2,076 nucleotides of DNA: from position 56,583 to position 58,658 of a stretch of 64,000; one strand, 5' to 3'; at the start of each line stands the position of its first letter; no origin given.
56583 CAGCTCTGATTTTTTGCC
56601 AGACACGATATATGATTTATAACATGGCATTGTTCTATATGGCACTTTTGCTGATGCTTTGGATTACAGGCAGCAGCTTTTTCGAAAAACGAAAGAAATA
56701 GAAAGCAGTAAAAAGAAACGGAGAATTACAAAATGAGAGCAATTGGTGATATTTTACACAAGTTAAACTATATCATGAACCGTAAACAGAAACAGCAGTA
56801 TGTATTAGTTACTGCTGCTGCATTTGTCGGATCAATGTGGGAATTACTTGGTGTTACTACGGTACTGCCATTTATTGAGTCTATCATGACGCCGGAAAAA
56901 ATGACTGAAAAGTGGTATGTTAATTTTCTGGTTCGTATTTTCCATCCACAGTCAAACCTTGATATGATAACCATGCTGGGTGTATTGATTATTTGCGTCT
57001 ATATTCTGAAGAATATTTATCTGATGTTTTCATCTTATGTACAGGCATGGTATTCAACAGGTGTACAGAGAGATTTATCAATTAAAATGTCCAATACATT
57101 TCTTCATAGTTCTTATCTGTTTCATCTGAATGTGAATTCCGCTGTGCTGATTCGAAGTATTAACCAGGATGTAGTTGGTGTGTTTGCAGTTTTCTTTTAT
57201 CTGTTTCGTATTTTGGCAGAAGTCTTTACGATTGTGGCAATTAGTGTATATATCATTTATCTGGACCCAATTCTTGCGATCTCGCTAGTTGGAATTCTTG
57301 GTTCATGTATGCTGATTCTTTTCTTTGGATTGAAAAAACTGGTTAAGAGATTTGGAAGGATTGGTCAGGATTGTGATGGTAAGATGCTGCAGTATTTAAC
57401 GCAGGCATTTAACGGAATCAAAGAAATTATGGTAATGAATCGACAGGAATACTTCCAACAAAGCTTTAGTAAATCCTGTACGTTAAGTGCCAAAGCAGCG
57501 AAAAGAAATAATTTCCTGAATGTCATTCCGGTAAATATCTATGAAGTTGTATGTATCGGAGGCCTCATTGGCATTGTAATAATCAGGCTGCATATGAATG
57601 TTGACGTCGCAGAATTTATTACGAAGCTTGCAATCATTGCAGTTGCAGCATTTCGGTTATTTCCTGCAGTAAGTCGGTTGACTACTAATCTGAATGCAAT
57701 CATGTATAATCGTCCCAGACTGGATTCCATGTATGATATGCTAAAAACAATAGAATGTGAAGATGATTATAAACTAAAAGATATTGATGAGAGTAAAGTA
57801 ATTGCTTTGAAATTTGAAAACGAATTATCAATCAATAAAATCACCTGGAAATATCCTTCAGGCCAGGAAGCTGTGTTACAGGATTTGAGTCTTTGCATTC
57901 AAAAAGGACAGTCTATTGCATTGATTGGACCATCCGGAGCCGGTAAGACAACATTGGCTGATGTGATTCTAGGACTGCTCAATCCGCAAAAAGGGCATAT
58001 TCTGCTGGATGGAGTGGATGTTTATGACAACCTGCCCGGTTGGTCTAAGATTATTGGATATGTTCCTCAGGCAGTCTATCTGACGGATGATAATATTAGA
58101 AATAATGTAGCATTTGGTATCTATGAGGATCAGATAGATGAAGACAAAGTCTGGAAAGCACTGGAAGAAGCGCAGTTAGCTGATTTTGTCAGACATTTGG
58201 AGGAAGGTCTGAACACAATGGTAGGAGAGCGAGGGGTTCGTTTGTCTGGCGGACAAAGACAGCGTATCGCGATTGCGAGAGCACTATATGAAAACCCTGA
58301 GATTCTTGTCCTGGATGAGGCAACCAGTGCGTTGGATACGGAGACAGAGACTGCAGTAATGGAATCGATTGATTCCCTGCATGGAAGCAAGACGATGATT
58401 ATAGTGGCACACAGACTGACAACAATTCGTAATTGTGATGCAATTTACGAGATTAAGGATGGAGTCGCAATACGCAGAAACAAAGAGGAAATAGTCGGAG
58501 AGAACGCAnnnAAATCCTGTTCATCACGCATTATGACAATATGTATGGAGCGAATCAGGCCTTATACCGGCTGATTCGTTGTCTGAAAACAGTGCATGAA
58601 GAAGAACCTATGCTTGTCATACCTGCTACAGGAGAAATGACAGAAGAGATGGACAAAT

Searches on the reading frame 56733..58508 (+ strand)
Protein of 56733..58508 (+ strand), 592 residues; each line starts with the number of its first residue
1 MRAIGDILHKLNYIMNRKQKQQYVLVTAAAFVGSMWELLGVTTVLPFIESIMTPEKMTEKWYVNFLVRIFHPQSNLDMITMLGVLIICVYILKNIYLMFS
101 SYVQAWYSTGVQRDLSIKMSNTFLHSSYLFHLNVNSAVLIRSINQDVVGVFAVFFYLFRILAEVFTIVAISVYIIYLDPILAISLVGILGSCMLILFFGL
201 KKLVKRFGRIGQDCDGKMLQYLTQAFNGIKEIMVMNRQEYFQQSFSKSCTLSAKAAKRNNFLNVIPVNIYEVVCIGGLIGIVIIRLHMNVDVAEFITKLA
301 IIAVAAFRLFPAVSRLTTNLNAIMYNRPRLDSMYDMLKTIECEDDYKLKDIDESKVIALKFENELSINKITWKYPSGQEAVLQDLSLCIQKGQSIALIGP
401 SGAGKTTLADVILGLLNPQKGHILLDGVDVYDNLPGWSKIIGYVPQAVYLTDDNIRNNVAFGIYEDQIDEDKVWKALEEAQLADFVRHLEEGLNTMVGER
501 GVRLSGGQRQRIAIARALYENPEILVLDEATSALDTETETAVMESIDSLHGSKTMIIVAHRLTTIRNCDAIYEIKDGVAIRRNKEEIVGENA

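Call 52: search_protein_families(library=pfam, proteins=[window:56733-58508:+], max_evalue=0.001)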
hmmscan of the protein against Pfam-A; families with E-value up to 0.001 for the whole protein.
window:56733-58508:+ (592 aa): 6 families
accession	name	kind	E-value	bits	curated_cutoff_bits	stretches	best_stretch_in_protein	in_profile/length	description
PF00005.33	ABC_tran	-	2.6e-33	116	25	1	382-532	1-137/137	ABC transporter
PF02463.25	SMC_N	-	4e-08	33.4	40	1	503-575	136-212/220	RecF/RecN/SMC N terminal domain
PF00664.28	ABC_membrane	-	7.3e-08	32.9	28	1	63-262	22-223/274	ABC transporter transmembrane region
PF13555.12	AAA_29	-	0.00011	22.3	27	1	391-420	22-50/61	P-loop containing region of AAA domain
PF01695.23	IstB_IS21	-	0.00051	20.1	24.1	0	366-409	63-109/238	IstB-like ATP binding protein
PF13401.12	AAA_22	-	0.00061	20.6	27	0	392-534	5-96/130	AAA domain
